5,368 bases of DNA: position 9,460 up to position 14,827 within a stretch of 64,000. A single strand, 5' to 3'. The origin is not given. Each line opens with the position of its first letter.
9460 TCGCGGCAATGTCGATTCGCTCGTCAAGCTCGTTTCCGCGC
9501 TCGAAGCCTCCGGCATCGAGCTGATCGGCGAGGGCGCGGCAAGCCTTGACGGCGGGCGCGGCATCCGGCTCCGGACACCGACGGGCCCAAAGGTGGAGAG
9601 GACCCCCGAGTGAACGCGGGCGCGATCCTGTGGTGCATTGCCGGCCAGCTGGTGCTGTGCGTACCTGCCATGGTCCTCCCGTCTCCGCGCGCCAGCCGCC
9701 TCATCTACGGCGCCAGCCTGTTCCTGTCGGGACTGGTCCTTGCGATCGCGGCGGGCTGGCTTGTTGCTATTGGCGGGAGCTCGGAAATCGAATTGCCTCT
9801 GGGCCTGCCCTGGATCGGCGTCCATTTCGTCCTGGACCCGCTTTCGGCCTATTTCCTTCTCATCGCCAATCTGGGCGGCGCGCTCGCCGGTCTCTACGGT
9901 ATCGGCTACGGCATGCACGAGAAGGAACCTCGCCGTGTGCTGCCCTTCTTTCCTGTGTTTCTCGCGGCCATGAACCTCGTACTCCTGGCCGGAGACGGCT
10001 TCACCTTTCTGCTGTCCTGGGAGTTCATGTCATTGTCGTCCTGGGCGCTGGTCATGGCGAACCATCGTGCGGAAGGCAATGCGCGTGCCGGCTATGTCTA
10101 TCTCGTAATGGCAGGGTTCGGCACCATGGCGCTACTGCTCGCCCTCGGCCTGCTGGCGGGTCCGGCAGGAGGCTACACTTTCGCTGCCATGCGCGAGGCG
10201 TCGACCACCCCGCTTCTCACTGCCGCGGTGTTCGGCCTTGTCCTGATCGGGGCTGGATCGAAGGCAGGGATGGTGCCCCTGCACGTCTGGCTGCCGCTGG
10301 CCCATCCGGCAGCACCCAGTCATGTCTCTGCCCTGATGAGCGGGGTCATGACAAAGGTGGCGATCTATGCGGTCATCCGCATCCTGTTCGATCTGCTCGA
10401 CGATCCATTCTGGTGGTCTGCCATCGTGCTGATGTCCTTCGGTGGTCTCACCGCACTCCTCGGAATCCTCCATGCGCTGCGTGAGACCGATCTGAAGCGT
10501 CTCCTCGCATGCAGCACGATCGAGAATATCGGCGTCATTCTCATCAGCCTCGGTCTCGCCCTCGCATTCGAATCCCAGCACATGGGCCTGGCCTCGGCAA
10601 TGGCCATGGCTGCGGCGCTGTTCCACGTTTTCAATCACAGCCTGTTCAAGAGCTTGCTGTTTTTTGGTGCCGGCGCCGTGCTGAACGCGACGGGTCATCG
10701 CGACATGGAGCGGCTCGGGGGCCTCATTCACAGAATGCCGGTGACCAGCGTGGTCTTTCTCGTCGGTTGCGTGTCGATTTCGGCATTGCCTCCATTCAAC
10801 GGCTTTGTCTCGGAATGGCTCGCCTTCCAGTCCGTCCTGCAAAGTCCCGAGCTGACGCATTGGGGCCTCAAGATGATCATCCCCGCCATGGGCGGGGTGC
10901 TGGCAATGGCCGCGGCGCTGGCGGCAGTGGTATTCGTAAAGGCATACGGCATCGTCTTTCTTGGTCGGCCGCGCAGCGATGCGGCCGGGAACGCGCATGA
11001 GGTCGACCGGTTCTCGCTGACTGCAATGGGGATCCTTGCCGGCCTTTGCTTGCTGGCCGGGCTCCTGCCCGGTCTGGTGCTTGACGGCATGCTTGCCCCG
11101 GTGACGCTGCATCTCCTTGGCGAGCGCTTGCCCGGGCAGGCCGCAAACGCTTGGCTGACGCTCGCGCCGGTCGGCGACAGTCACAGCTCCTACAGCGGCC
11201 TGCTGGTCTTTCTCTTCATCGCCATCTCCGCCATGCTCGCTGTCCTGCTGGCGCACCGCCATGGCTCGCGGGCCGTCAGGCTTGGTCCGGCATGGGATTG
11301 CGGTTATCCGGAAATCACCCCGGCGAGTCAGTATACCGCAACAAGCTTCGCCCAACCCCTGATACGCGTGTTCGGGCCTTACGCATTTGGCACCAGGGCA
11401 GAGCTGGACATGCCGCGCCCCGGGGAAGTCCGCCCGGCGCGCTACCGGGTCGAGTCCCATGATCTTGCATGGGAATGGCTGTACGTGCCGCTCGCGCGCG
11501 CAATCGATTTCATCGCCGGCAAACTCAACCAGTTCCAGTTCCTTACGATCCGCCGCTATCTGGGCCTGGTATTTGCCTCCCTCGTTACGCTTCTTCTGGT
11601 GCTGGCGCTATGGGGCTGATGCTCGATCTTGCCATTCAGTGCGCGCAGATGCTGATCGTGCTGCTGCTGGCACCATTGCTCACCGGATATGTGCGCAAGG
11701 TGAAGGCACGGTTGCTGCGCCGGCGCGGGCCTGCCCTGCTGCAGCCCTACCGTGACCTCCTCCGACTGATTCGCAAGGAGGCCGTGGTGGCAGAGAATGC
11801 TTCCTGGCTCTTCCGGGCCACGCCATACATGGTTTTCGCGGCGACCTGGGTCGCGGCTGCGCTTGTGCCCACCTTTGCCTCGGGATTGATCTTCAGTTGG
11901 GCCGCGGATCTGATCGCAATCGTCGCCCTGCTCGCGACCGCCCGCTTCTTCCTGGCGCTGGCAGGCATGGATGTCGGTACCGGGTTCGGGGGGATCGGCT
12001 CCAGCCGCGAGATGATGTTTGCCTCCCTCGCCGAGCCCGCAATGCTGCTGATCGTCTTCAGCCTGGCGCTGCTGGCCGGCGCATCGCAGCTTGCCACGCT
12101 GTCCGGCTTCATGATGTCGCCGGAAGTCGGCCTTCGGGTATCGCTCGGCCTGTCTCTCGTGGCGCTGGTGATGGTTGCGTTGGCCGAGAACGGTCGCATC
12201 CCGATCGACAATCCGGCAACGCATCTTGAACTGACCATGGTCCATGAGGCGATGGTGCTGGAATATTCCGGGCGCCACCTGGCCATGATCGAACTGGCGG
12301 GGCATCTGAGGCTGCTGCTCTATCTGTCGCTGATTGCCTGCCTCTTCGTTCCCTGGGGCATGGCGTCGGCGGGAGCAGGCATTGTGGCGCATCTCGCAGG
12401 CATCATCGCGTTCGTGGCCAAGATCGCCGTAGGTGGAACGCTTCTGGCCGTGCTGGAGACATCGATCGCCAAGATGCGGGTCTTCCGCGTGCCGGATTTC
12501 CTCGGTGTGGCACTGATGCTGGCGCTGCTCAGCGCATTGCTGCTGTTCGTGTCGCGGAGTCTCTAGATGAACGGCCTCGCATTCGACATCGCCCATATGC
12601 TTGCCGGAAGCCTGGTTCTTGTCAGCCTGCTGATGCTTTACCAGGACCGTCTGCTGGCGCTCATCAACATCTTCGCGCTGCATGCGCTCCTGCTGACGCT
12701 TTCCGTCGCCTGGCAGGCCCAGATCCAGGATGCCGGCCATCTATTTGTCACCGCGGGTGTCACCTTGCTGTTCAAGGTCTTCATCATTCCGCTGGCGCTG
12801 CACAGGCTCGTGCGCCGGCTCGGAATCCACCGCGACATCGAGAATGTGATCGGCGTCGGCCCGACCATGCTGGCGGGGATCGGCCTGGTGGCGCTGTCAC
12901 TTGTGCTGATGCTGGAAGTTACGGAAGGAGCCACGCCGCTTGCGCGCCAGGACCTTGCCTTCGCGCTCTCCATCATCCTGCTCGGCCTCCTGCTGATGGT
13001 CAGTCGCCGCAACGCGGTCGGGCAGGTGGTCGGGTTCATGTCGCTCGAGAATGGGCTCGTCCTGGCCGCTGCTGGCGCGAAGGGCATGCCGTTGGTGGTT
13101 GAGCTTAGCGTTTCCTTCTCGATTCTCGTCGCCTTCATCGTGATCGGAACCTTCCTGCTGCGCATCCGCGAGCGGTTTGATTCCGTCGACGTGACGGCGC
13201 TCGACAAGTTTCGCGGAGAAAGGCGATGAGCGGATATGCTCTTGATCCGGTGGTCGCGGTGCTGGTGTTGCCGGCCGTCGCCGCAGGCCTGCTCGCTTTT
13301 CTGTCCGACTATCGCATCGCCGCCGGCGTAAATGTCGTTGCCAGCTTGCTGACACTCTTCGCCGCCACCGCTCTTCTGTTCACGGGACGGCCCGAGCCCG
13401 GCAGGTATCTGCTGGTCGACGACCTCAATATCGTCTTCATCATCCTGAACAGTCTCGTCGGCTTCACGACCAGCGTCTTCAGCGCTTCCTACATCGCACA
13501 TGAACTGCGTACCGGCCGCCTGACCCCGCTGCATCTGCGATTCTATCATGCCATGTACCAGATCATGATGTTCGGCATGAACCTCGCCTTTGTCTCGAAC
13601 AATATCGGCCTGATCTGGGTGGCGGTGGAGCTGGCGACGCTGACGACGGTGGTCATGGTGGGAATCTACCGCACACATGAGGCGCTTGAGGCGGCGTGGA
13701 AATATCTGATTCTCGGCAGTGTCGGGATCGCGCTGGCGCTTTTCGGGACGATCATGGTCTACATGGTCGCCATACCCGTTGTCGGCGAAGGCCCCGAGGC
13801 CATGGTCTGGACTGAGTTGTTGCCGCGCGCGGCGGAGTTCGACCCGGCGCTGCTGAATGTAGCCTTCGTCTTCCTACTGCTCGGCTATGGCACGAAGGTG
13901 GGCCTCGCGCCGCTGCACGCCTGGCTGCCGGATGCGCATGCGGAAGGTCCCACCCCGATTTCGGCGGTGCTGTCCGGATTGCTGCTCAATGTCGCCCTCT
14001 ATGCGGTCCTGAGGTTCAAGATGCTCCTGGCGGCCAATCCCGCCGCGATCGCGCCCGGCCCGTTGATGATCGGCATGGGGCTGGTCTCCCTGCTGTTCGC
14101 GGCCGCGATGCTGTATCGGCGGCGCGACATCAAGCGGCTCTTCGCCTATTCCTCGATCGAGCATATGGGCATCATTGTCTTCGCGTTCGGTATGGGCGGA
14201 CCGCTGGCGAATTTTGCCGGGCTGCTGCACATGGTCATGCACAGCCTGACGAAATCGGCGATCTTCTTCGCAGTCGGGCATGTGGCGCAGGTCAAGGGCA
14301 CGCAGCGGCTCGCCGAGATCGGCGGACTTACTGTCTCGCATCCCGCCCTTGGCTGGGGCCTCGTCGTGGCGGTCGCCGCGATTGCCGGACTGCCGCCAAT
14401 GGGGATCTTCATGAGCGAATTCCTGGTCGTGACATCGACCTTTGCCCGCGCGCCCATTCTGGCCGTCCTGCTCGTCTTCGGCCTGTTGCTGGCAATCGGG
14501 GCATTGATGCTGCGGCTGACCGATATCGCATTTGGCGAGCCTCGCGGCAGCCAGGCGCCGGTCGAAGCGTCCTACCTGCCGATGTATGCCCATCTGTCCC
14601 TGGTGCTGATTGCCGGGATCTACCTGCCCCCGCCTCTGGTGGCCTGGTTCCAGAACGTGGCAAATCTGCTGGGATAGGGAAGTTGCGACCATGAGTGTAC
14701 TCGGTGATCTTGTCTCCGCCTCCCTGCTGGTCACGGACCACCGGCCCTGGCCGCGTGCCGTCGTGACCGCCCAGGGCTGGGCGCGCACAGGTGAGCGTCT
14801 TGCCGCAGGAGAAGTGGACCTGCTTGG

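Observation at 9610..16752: Six-subunit hydrogenase-4/complex-I-like operon whose 'catalytic' subunit has lost the [NiFe] ligands (Ehr-type complex, function unknown)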

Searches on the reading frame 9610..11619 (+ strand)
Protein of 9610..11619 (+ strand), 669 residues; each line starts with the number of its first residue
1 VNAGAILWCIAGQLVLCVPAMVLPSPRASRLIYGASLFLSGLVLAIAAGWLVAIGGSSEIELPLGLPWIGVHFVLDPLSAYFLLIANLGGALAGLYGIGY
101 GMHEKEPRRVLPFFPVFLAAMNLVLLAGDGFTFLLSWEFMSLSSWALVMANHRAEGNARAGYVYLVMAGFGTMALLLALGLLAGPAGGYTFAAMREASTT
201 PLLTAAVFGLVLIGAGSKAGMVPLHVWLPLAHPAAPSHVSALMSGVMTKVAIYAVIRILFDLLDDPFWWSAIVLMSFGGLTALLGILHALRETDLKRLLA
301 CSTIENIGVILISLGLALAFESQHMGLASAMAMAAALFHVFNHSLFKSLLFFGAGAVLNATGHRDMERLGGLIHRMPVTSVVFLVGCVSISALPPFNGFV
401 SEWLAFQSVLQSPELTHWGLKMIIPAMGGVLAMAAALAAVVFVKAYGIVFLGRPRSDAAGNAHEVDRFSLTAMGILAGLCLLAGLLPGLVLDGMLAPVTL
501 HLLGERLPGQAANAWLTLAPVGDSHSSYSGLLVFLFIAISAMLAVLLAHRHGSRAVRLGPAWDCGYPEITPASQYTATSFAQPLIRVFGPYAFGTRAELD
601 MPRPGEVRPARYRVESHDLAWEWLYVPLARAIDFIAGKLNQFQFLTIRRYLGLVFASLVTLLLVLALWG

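Call 13: search_protein_families(library=pfam, proteins=[window:9610-11619:+])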
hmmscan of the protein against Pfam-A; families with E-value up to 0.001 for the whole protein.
window:9610-11619:+ (669 aa): 2 families
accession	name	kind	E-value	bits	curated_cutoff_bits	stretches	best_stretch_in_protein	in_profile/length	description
PF00361.26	Proton_antipo_M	-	4.1e-54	184.2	21.5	1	128-418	2-284/294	NADH:quinone oxidoreductase/Mrp antiporter, TM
PF00662.26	Proton_antipo_N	-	3.8e-05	23.9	24.5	0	69-107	9-45/51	NADH-Ubiquinone oxidoreductase (complex I), chain 5 N-terminus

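Call 14: search_protein_families(library=ncbifam, proteins=[window:9610-11619:+])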
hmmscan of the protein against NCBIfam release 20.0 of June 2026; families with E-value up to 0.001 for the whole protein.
window:9610-11619:+ (669 aa): 76 families (the best 25 are shown)
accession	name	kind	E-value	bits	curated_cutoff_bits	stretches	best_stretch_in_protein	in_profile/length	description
NF005086.0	PRK06521.1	equivalog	1.9e-248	826.3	667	1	5-666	7-668/669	hydrogenase 4 subunit B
NF006418.0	PRK08667.1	equivalog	2.3e-134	449.3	794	2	18-492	18-491/644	hydrogenase membrane subunit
NF006240.0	PRK08376.1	subfamily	8.3e-73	246.1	662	1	60-502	71-507/521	putative monovalent cation/H+ antiporter subunit D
NF006419.0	PRK08668.1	equivalog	2.8e-68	231.2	617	1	68-588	61-561/613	NADH dehydrogenase subunit M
NF005958.0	PRK08042.1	equivalog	3.9e-67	227.4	727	1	42-590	43-562/608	formate hydrogenlyase subunit 3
TIGR00940.1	2a6301s01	subfamily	7.7e-63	213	920.45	1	66-511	62-513/793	monovalent cation:proton antiporter subunit A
NF009310.0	PRK12668.1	equivalog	1.1e-61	209.4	564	1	34-495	28-442/584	Na(+)/H(+) antiporter subunit D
NF009285.0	PRK12645.1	equivalog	2.2e-58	198.2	1028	1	69-503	68-509/804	Na+/H+ antiporter subunit A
NF009288.0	PRK12648.1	equivalog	2.8e-58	197.8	1104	1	24-516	22-500/954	monovalent cation/H+ antiporter subunit A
NF009287.0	PRK12647.1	equivalog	5.4e-58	197.2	937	1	69-507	68-487/773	putative monovalent cation/H+ antiporter subunit A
NF005097.0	PRK06525.1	equivalog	9e-52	176.4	430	1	73-483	72-471/480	hydrogenase 4 subunit D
NF009306.0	PRK12663.1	equivalog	2.4e-50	171.8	542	1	8-492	12-472/498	Na+/H+ antiporter subunit D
NF005046.0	PRK06459.1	equivalog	1.7e-49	169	460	1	78-583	47-514/587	hydrogenase 4 subunit B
TIGR01974.1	NDH_I_L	subfamily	3.7e-49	168.2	407.5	1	70-495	75-489/630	NADH-quinone oxidoreductase subunit L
NF005141.0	PRK06590.1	equivalog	6.3e-49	167.4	556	1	69-495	73-476/615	NADH-quinone oxidoreductase subunit L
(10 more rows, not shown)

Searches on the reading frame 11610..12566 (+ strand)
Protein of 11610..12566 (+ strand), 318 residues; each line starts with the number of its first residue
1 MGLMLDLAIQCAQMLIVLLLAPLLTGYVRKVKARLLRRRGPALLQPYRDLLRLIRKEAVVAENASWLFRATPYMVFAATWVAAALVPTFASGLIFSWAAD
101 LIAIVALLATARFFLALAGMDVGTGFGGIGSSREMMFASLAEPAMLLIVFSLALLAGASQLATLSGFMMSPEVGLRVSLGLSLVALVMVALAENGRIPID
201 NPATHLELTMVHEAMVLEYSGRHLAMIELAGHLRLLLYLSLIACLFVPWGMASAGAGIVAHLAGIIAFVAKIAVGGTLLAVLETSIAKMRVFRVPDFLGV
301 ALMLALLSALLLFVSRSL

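Call 13: search_protein_families(library=pfam, proteins=[window:11610-12566:+])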
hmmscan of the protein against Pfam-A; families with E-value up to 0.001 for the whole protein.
window:11610-12566:+ (318 aa): 1 family
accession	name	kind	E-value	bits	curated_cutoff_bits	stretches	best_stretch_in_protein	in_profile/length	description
PF00146.26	NADHdh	-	6.5e-38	131.2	27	1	14-311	6-295/298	NADH dehydrogenase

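Call 14: search_protein_families(library=ncbifam, proteins=[window:11610-12566:+])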
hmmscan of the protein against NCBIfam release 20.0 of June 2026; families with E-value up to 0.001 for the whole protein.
window:11610-12566:+ (318 aa): 2 families
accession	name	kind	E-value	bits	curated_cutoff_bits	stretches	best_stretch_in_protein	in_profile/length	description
NF004741.0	PRK06076.1-2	equivalog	8.4e-16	58.1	305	1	13-310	28-327/337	NADH-quinone oxidoreductase subunit NuoH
NF004742.0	PRK06076.1-3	equivalog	1.3e-07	31.1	531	1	24-290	42-321/356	NADH-quinone oxidoreductase subunit NuoH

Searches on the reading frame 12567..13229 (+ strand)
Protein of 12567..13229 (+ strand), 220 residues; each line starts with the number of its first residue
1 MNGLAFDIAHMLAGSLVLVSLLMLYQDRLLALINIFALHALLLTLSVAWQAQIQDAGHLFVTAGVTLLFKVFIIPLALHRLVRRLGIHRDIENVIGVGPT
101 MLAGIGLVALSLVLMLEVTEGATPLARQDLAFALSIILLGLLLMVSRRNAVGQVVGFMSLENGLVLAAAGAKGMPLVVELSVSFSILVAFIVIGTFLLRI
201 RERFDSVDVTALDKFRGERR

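Call 13: search_protein_families(library=pfam, proteins=[window:12567-13229:+])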
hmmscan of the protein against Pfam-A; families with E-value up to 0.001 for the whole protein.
window:12567-13229:+ (220 aa): 0 families

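Call 14: search_protein_families(library=ncbifam, proteins=[window:12567-13229:+])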
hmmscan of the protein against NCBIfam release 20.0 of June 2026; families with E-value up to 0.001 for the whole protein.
window:12567-13229:+ (220 aa): 1 family
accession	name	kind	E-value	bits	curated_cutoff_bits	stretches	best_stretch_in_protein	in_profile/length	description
NF008556.0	PRK11492.1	equivalog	4.9e-22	78.9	136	1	7-217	5-216/216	hydrogenase 4 membrane subunit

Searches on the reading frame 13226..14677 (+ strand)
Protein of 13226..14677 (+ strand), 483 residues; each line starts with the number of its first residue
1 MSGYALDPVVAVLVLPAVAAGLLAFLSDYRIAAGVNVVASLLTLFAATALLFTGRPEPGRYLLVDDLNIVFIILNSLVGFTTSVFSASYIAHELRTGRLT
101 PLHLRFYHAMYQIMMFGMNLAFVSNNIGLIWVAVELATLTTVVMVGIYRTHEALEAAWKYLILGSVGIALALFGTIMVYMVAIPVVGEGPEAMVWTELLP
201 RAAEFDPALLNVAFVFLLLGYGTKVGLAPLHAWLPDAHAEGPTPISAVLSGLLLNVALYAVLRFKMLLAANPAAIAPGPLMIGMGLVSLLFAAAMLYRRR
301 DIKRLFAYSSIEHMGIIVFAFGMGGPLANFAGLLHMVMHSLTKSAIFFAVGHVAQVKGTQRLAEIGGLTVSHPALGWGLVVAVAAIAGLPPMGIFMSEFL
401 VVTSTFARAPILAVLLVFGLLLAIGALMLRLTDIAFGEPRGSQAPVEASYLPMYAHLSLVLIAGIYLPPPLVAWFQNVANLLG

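Call 13: search_protein_families(library=pfam, proteins=[window:13226-14677:+])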
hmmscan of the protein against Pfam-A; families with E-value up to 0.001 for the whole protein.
window:13226-14677:+ (483 aa): 1 family
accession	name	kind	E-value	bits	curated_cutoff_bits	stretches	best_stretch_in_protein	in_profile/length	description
PF00361.26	Proton_antipo_M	-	8.4e-51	173.3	21.5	1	124-420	1-291/294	NADH:quinone oxidoreductase/Mrp antiporter, TM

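Call 14: search_protein_families(library=ncbifam, proteins=[window:13226-14677:+])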
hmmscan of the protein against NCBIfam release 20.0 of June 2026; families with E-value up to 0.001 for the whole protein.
window:13226-14677:+ (483 aa): 72 families (the best 25 are shown)
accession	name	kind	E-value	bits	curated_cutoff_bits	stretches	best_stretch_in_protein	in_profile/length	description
NF005043.0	PRK06458.1-3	equivalog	2.2e-267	887.7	533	1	4-483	4-483/483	hydrogenase 4 subunit F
NF005045.0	PRK06458.1-5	equivalog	4.5e-175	583.3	543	1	9-482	4-482/484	hydrogenase 4 subunit F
NF005044.0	PRK06458.1-4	equivalog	2.6e-109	366.4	610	1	59-480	67-492/531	hydrogenase 4 subunit F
NF005041.0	PRK06458.1-1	equivalog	3.2e-90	303.6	951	1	59-477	67-489/526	hydrogenase 4 subunit F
NF006427.0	PRK08676.1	equivalog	3.8e-82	276.7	511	1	31-482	29-483/486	hydrogenase membrane subunit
NF005042.0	PRK06458.1-2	equivalog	7e-63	213.3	437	1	24-438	18-405/439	hydrogenase 4 subunit F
TIGR01972.1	NDH_I_M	subfamily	4e-55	187.4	263.8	1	62-477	74-477/486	NADH-quinone oxidoreductase subunit M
NF005086.0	PRK06521.1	equivalog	2.2e-53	181.8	667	1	31-427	41-436/669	hydrogenase 4 subunit B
NF006241.0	PRK08377.1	equivalog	2e-49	168.9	645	1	55-476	67-471/494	NADH dehydrogenase subunit N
TIGR01770.1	NDH_I_N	subfamily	4.8e-44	151.1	332.6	1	37-423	46-420/472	NADH-quinone oxidoreductase subunit NuoN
NF005818.0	PRK07691.1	equivalog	7.9e-43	147.2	586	1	9-456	6-454/496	Na+/H+ antiporter subunit D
NF006419.0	PRK08668.1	equivalog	2.1e-42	145.7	617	1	12-467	6-463/613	NADH dehydrogenase subunit M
NF006418.0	PRK08667.1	equivalog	4.8e-42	144.3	794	1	59-426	70-431/644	hydrogenase membrane subunit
NF006240.0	PRK08376.1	subfamily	3.2e-41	141.8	662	1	63-465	87-486/521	putative monovalent cation/H+ antiporter subunit D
NF005097.0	PRK06525.1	equivalog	3.4e-40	138.2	430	1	62-461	72-463/480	hydrogenase 4 subunit D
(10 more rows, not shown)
